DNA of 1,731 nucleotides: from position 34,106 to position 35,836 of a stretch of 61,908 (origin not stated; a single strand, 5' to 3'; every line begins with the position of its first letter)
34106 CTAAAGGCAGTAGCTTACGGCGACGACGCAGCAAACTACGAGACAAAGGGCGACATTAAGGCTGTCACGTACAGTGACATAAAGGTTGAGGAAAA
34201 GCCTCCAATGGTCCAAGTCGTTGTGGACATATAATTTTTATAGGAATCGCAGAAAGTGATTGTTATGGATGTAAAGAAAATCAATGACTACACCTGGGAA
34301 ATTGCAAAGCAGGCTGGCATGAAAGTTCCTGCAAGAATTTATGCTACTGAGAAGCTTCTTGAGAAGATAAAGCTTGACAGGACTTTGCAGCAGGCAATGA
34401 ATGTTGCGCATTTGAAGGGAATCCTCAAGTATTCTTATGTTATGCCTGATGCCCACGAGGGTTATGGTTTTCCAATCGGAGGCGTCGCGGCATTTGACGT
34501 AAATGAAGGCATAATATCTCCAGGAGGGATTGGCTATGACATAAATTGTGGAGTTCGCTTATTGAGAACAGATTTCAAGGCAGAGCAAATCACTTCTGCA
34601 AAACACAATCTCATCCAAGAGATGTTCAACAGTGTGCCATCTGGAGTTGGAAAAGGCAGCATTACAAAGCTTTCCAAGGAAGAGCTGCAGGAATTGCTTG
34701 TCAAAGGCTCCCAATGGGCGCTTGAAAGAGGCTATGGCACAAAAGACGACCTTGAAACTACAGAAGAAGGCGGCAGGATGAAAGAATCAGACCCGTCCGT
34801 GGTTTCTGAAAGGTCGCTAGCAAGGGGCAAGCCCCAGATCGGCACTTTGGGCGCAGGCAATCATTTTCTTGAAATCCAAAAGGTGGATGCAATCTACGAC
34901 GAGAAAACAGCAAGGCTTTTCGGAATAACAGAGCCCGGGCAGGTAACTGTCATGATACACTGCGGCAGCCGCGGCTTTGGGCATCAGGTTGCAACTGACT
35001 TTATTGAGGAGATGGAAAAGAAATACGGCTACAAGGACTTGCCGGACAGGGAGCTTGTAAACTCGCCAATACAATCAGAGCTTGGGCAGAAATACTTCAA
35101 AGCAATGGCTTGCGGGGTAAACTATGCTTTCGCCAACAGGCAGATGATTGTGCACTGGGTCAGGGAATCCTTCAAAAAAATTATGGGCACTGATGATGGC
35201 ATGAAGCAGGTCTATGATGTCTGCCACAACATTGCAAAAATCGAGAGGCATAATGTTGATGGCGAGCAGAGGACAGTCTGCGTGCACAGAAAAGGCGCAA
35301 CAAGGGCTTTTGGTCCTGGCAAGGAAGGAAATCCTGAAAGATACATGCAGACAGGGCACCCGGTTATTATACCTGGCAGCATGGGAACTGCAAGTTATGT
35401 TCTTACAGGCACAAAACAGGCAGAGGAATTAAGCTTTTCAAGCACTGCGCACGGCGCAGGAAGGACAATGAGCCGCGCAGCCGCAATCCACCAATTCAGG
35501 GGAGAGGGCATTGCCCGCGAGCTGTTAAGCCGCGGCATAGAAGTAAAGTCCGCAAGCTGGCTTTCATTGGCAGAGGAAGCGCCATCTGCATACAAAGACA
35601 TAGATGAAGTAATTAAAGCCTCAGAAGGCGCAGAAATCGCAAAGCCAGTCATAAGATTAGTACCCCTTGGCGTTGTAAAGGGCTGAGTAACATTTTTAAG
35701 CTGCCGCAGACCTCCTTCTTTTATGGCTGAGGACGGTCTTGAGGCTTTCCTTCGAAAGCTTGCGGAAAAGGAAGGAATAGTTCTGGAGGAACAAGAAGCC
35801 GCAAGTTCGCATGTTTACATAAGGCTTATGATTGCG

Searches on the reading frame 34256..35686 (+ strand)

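Call 44: search_protein_families(library=pfam, max_evalue=0.00001, proteins=[window:34256-35686:+])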
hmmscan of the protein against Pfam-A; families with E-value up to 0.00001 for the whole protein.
window:34256-35686:+ (476 aa): 1 family
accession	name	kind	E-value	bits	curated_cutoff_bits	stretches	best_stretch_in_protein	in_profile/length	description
PF01139.22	RtcB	-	4.1e-170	567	27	1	46-476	1-426/426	tRNA-splicing ligase RtcB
